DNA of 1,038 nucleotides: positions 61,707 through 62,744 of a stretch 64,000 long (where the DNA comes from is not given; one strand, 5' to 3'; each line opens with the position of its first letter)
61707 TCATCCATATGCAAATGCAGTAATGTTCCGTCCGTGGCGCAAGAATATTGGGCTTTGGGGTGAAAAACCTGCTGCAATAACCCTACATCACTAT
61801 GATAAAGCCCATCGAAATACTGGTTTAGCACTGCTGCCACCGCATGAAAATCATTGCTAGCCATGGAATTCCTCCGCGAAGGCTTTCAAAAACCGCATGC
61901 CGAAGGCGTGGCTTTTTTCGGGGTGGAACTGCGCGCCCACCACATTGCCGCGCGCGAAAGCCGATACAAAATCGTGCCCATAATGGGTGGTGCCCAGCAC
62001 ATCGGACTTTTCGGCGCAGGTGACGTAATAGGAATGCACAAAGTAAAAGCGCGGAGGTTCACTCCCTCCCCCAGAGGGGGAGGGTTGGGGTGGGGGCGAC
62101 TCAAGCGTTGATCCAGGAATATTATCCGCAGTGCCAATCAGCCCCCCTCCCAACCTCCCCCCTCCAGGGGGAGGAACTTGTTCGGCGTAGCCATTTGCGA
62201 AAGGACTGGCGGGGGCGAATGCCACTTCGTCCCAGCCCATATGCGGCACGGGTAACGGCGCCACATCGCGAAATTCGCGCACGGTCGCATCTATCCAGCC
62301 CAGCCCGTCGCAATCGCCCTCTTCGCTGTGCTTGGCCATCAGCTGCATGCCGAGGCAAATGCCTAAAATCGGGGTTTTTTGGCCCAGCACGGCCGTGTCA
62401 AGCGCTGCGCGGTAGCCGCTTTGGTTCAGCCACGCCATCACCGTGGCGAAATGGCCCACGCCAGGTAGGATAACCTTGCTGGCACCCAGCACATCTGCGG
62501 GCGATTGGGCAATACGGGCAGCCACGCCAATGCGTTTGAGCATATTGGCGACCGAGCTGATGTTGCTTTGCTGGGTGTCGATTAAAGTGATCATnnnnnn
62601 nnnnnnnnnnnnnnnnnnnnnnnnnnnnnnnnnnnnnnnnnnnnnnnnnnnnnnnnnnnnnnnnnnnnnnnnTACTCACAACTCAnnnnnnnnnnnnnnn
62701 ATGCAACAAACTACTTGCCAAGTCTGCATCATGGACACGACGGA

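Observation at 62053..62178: Same palindromic element family inserted in frame in the hisH-like amidotransferase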

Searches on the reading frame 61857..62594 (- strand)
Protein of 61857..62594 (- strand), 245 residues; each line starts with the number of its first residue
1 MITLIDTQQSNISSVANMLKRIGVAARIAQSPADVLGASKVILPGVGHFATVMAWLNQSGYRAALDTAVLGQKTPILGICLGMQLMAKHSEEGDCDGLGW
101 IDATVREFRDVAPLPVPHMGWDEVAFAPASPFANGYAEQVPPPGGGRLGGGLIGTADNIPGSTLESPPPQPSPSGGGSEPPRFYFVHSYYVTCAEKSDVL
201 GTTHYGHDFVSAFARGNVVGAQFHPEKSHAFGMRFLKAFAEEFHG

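Call 8: search_protein_families(library=ncbifam, proteins=[window:61857-62594:-])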
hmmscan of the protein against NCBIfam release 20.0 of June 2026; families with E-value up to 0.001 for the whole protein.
window:61857-62594:- (245 aa): 10 families
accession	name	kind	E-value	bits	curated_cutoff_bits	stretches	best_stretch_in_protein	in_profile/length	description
TIGR01855.1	IMP_synth_hisH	equivalog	2.8e-59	200.3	105.4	2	2-137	1-134/198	imidazole glycerol phosphate synthase subunit HisH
NF010608.0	PRK14004.1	equivalog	1.3e-30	106.7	216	2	1-124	1-129/210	imidazole glycerol phosphate synthase subunit HisH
TIGR03800.1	PLP_synth_Pdx2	equivalog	7.7e-09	35.7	105.55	1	9-106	8-103/184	pyridoxal 5'-phosphate synthase glutaminase subunit PdxT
NF001989.1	PRK00784.1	equivalog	2.1e-08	33.3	273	1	10-103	259-357/480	cobyric acid synthase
TIGR00888.1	guaA_Nterm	equivalog_domain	2.3e-08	33.6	172.15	1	63-89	60-86/188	glutamine-hydrolyzing GMP synthase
NF001975.0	PRK00758.1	equivalog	5.3e-07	29.4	198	1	4-90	6-85/185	GMP synthase subunit A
NF000848.1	PRK00074.1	equivalog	6.6e-06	25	400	0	64-90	61-87/512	glutamine-hydrolyzing GMP synthase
NF005072.0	PRK06490.1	equivalog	1.8e-05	23.8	339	0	69-89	88-108/251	glutamine amidotransferase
NF006562.0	PRK09065.1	equivalog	4.2e-05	23.2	205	0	67-88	84-105/242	glutamine amidotransferase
NF005458.0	PRK07053.1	equivalog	0.00011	21.7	250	0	68-88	78-98/234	glutamine amidotransferase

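Call 9: search_protein_families(library=pfam, proteins=[window:61857-62594:-])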
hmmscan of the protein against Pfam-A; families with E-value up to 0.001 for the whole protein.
window:61857-62594:- (245 aa): 4 families
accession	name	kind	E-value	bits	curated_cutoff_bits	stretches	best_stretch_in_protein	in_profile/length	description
PF00117.34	GATase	-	7.4e-17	62.1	22.8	2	4-120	2-103/190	Glutamine amidotransferase class-I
PF01174.25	SNO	-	9e-08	32.6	27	1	10-106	6-101/188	SNO glutamine amidotransferase family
PF07685.20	GATase_3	-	6.2e-06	26.4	27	1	19-105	19-115/196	CobB/CobQ-like glutamine amidotransferase domain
PF07722.19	Peptidase_C26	-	7.9e-05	23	20.5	0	62-87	94-119/219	Peptidase C26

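Call 10: find_homologous_proteins(query=window:61857-62594:-, max_evalue=1e-20)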
Query window:61857-62594:- (245 aa): 7820 proteins with E <= 1e-20 among 8000 candidates; the best 120 are listed.
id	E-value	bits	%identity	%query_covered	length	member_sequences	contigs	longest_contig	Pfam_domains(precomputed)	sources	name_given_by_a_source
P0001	3.9e-164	562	100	100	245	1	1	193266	PF00117.35,PF07685.21,PF01174.26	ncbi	ncbi:MAG: imidazole glycerol phosphate synthase subunit HisH [Rickettsiales bacterium]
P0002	4.8e-110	385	73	100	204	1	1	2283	PF00117.35,PF01174.26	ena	-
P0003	1.4e-109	384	72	100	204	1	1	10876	PF07722.20,PF00117.35,PF01174.26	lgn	-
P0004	2.0e-107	377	71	100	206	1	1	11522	PF07722.20,PF00117.35,PF07685.21,PF01174.26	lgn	-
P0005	5.5e-106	372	71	100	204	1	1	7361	PF00117.35,PF01174.26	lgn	-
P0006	7.0e-105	368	68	100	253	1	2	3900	PF00117.35,PF07685.21,PF01174.26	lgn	-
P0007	2.9e-97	343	66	98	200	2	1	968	PF00117.35,PF07685.21,PF01174.26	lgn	-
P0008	2.1e-96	341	65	100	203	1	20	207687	PF00117.35,PF07685.21,PF01174.26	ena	-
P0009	2.5e-96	340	66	100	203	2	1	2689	PF00117.35,PF07685.21,PF01174.26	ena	-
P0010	8.6e-96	339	64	100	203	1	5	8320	PF00117.35,PF07685.21,PF01174.26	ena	-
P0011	1.0e-95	338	64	100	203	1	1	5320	PF00117.35,PF07685.21,PF01174.26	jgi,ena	jgi:glutamine amidotransferase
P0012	9.8e-95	335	65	100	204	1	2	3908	PF07722.20,PF00117.35,PF07685.21,PF01174.26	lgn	-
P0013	2.9e-94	334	65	99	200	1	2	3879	PF00117.35,PF07685.21,PF01174.26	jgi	jgi:glutamine amidotransferase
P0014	4.9e-94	333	63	100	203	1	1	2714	PF00117.35,PF07685.21,PF01174.26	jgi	-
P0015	9.6e-94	332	64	100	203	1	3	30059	PF07722.20,PF00117.35,PF01174.26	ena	-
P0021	1.3e-69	253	74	58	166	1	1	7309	PF00117.35,PF07685.21,PF01174.26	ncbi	-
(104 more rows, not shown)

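Call 13: find_encoding_contigs(protein=P0006, flank=2000, max_places=3)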
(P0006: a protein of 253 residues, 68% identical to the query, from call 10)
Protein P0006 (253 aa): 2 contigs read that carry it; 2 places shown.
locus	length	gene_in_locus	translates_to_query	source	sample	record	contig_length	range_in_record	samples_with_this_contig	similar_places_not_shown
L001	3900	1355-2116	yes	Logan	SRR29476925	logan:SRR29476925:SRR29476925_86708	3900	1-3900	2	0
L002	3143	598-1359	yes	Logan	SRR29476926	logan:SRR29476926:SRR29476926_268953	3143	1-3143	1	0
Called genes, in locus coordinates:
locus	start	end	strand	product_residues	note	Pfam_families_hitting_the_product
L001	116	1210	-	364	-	-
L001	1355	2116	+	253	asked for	PF00117:GATase, PF01174:SNO (weak), PF07685:GATase_3 (weak)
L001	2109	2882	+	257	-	PF00977:His_biosynth, PF03060:NMO (weak)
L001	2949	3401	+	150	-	-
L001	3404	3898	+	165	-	?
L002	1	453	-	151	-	?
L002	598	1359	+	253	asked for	PF00117:GATase, PF01174:SNO (weak), PF07685:GATase_3 (weak)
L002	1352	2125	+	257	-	PF00977:His_biosynth, PF03060:NMO (weak)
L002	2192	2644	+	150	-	-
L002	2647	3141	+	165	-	?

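Call 14: find_encoding_contigs(protein=P0021, flank=4000, max_places=3)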
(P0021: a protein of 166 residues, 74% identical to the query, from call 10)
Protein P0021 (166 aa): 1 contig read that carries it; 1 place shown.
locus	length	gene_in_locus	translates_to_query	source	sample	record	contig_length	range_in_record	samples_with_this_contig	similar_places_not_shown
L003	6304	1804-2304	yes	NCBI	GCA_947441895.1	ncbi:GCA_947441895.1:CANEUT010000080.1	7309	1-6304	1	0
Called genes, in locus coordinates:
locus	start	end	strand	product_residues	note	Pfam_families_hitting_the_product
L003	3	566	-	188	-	?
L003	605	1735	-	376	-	-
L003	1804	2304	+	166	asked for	PF00117:GATase, PF01174:SNO, PF07685:GATase_3 (weak)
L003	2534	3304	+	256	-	PF00977:His_biosynth, PF02581:TMP-TENI (faint), PF03060:NMO (weak)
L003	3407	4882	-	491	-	PF00180:Iso_dh, PF18324:Isocitrate_DH_C_bact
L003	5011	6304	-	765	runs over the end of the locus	?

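Call 15: find_encoding_contigs(protein=P0003, flank=5000, max_places=3)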
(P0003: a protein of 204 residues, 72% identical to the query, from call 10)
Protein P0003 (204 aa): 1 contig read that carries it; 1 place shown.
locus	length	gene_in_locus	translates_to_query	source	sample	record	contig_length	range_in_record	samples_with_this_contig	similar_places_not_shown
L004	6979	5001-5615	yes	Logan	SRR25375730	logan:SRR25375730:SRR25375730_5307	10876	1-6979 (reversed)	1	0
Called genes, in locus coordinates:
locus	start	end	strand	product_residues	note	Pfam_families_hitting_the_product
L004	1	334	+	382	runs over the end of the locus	-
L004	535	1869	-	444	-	-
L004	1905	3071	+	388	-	PF13439:Glyco_transf_4, PF13579:Glyco_trans_4_4, PF00534:Glycos_transf_1, PF13692:Glyco_trans_1_4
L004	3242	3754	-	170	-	PF13515:FUSC_2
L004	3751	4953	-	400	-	-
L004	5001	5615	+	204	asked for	PF00117:GATase, PF01174:SNO (weak), PF07722:Peptidase_C26 (faint)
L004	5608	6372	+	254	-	PF00977:His_biosynth, PF03060:NMO (weak)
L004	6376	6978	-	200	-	?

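Call 26: find_encoding_contigs(protein=P0010, flank=4000, max_places=2)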
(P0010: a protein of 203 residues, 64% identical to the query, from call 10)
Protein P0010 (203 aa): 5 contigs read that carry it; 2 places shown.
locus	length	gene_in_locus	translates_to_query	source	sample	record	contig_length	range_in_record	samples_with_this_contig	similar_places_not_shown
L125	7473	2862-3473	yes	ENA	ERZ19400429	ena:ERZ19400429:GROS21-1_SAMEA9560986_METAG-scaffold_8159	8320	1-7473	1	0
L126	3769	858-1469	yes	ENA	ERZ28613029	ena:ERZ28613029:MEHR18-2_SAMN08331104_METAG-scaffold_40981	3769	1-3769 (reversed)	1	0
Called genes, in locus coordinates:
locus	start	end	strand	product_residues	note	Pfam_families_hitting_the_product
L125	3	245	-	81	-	?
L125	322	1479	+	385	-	PF13579:Glyco_trans_4_4 (weak), PF13439:Glyco_transf_4, PF00534:Glycos_transf_1, PF13692:Glyco_trans_1_4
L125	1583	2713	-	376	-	-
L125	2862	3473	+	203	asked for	PF00117:GATase, PF01174:SNO (weak), PF07685:GATase_3 (weak)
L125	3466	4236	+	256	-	PF00977:His_biosynth, PF02581:TMP-TENI (faint), PF03060:NMO (weak)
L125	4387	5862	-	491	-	PF00180:Iso_dh, PF18324:Isocitrate_DH_C_bact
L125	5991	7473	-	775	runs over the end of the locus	?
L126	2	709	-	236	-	?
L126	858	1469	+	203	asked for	PF00117:GATase, PF01174:SNO (weak), PF07685:GATase_3 (weak)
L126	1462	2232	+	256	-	PF00977:His_biosynth, PF03060:NMO (weak)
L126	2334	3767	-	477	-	?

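Call 27: find_encoding_contigs(protein=P0002, flank=2000, max_places=2)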
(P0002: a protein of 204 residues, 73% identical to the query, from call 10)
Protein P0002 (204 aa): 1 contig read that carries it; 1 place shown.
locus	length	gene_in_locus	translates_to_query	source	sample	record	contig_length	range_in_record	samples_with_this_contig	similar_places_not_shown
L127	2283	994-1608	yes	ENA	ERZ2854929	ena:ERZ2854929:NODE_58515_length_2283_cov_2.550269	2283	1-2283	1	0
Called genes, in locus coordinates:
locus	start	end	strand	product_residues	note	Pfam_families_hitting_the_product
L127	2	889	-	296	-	?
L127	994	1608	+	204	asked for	PF00117:GATase, PF01174:SNO (weak)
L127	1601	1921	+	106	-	PF00977:His_biosynth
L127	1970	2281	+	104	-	?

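Call 49: predict_structure(alignment_id=A2)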
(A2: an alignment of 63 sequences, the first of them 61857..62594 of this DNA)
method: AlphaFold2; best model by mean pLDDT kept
length: 245 residues; sequences in the alignment: 63
mean_pLDDT: 82.4   pTM: 0.80
mean pLDDT of the five models: 82.4, 82.1, 81.5, 81.2, 80.9
residues with pLDDT >= 90: 144; 70-90: 45; 50-70: 18; < 50: 38
segments of 3 or more residues with pLDDT < 50: 139-176
pLDDT, mean of each block of 10 residues (from residue 1): 91 94 97 98 94 97 98 98 97 97 93 62 83 70 39 34 40 51 78 97 88 97 88 94 89
secondary structure, 60 per line:
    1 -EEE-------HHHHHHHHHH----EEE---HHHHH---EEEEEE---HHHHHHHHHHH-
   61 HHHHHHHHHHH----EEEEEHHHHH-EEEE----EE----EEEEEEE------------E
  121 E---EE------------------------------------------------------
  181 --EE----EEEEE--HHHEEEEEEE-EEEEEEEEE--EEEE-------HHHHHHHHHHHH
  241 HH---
elements in order: E2-4 H12-21 E26-28 H32-36 E40-45 H49-59 H61-71 E76-80 H81-85 E87-90 E101-107 E189-193 E199-205 E207-215 E218-221 H229-242

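Call 52: fold_search(model_id=the predicted structure, library=pdb)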
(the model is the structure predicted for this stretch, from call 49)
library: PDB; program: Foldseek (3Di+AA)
matches with E <= 10: 1264; with E <= 0.001: 111
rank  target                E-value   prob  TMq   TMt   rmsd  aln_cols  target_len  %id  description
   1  4gud_A                3.9e-19  1.00  0.71  0.88   2.8       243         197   33  Crystal Structure of Amidotransferase HisH from Vibrio cholerae (released 2012-09-12)
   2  4gud_B                4.6e-18  1.00  0.72  0.87   2.7       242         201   33  Crystal Structure of Amidotransferase HisH from Vibrio cholerae (released 2012-09-12)
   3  1kxj_A                1.9e-16  1.00  0.68  0.81   7.9       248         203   30  The Crystal Structure of Glutamine Amidotransferase from Thermotoga maritima (released 2002-03-20)
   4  7ac8_B                2.8e-16  1.00  0.71  0.85   2.0       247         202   29  Molecular basis for the unique allosteric activation mechanism of the heterodimeric imidazole glycerol phosphate synth (released 2021-05-19)
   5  1ka9_H                3.0e-16  1.00  0.71  0.88   2.6       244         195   31  Imidazole Glycerol Phosphate Synthase (released 2002-12-04)
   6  7ac8_F                5.7e-16  1.00  0.71  0.86   2.1       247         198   29  Molecular basis for the unique allosteric activation mechanism of the heterodimeric imidazole glycerol phosphate synth (released 2021-05-19)
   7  6ru0_F                1.0e-15  1.00  0.70  0.85   2.2       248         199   30  Light-Regulation of Imidazole Glycerol Phosphate Synthase by Interference with its Allosteric Machinery through Photo- (released 2020-05-20)
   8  7ac8_D                1.0e-15  1.00  0.69  0.83   2.2       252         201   29  Molecular basis for the unique allosteric activation mechanism of the heterodimeric imidazole glycerol phosphate synth (released 2021-05-19)
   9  2wjz_D                2.3e-15  1.00  0.68  0.84   2.3       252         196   28  Crystal structure of (HisH) K181A Y138A mutant of imidazoleglycerolphosphate synthase (HisH HisF) which displays const (released 2010-08-25)
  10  1gpw_D                2.4e-15  1.00  0.69  0.83   2.6       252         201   28  Structural evidence for ammonia tunneling across the (beta/alpha)8 barrel of the imidazole glycerol phosphate synthase (released 2002-02-10)
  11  6ymu_B                2.6e-15  1.00  0.70  0.85   2.1       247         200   29  Imidazole Glycerol Phosphate Synthase (released 2020-07-22)
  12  1gpw_B                2.9e-15  1.00  0.70  0.85   2.2       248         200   30  Structural evidence for ammonia tunneling across the (beta/alpha)8 barrel of the imidazole glycerol phosphate synthase (released 2002-02-10)
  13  2wjz_B                4.0e-15  1.00  0.67  0.84   2.3       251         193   27  Crystal structure of (HisH) K181A Y138A mutant of imidazoleglycerolphosphate synthase (HisH HisF) which displays const (released 2010-08-25)
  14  6ymu_F                6.7e-15  1.00  0.70  0.85   2.2       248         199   29  Imidazole Glycerol Phosphate Synthase (released 2020-07-22)
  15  1kxj_B                8.6e-15  1.00  0.70  0.85   2.0       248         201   30  The Crystal Structure of Glutamine Amidotransferase from Thermotoga maritima (released 2002-03-20)
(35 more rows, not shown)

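Call 53: search_solved_structures(query=window:61857-62594:-, show_alignments=5, max_evalue=1e-10)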
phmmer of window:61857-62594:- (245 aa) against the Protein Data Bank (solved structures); distinct sequences matched with E-value up to 1e-10: 8.
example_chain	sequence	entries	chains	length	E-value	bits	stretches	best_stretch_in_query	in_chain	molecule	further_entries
4gud_A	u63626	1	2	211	1.9e-29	106.4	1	2-136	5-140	Imidazole glycerol phosphate synthase subunit HisH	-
1ka9_H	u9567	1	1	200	4.8e-24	88.6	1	4-129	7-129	imidazole glycerol phosphate synthase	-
1gpw_B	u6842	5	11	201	5.8e-24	88.4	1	24-136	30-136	AMIDOTRANSFERASE HISH | IMIDAZOLE GLYCEROL PHOSPHATE SYNTHASE SUBUNIT HISH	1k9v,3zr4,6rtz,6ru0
1kxj_A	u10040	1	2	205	6.3e-24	88.3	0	24-136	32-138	Amidotransferase hisH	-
7ac8_B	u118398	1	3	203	1.1e-22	84.2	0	183-238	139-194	Imidazole glycerol phosphate synthase subunit HisH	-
6ymu_B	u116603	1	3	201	1.5e-22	83.8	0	183-238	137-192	Imidazole glycerol phosphate synthase subunit HisH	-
2wjz_B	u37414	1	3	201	3.9e-22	82.4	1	24-136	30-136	IMIDAZOLE GLYCEROL PHOSPHATE SYNTHASE SUBUNIT HISH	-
1jvn_A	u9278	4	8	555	4.4e-21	79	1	2-123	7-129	BIFUNCTIONAL HISTIDINE BIOSYNTHESIS PROTEIN HISHF | Imidazole glycerol phosphate synthase hisHF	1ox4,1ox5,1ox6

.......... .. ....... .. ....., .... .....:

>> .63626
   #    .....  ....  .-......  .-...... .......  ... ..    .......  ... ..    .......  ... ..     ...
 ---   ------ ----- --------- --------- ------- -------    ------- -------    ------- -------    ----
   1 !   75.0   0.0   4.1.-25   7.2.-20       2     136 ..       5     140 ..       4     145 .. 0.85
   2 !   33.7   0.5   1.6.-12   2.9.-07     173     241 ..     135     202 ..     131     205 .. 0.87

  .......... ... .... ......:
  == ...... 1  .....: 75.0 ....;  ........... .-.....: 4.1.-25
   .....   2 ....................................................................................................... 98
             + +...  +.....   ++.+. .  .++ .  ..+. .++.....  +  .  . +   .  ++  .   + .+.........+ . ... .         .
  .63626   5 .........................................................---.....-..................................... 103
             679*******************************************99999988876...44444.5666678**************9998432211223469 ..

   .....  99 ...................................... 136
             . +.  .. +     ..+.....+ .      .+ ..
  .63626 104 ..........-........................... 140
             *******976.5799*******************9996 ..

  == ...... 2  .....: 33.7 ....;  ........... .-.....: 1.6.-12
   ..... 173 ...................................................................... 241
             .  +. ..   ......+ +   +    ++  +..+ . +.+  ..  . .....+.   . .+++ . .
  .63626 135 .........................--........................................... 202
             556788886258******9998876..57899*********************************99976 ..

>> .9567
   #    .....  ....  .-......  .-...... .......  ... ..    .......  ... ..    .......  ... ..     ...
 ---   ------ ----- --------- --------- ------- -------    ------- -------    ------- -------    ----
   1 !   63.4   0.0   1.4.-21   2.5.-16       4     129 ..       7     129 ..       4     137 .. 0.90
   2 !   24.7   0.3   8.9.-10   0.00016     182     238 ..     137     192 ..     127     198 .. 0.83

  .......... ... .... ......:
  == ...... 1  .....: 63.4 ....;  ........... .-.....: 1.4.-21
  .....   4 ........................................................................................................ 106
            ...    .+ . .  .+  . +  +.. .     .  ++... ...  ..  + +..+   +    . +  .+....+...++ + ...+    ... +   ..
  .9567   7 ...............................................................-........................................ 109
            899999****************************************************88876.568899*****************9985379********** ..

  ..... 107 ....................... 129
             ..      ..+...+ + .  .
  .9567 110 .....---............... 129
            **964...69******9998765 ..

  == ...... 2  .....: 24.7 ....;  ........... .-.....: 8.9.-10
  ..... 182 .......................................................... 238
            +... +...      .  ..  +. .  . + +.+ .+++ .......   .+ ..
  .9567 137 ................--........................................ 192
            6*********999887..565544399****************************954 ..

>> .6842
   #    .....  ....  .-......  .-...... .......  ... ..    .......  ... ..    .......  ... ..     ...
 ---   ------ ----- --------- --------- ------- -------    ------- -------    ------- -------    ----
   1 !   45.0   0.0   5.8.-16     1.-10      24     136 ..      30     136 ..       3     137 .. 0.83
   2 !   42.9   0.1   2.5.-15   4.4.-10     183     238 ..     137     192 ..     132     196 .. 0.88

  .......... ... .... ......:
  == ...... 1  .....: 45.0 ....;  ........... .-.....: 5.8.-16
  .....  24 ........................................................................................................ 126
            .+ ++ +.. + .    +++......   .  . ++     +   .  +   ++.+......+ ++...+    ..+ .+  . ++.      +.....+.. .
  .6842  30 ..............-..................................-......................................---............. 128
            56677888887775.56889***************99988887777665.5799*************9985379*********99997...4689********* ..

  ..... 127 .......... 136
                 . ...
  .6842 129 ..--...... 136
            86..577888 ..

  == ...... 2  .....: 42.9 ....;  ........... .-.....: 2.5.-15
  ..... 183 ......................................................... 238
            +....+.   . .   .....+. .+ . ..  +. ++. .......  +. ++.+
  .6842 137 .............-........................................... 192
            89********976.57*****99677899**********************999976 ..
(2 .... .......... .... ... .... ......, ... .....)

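Call 58: list_cluster_members(proteins=[P0001, P0021, P0006])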
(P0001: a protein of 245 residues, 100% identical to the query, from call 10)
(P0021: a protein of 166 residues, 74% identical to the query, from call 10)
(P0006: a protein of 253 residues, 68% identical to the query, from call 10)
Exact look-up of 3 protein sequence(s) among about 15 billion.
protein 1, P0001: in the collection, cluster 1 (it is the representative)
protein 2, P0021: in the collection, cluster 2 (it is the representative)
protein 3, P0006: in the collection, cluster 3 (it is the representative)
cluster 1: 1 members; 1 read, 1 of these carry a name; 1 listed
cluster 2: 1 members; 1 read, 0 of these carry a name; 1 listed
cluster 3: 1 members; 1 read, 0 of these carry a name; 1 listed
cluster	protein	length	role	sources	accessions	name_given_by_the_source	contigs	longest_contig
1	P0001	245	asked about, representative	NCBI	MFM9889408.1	MAG: imidazole glycerol phosphate synthase subunit HisH [Rickettsiales bacterium]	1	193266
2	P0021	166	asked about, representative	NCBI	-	-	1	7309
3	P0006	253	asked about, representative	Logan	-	-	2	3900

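Call 75: find_encoding_contigs(protein=P0015, flank=1000, max_places=1)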
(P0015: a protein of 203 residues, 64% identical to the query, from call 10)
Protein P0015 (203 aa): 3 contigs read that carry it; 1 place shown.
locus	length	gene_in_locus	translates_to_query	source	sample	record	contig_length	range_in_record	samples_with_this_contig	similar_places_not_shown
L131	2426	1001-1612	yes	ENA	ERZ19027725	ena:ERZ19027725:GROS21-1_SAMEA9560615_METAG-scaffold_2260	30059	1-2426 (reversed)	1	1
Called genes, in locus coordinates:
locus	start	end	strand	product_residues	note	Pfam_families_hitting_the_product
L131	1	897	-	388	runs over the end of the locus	-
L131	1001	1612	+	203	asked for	PF00117:GATase, PF01174:SNO (weak), PF07722:Peptidase_C26 (faint)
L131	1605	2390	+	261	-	PF00977:His_biosynth, PF03060:NMO (weak)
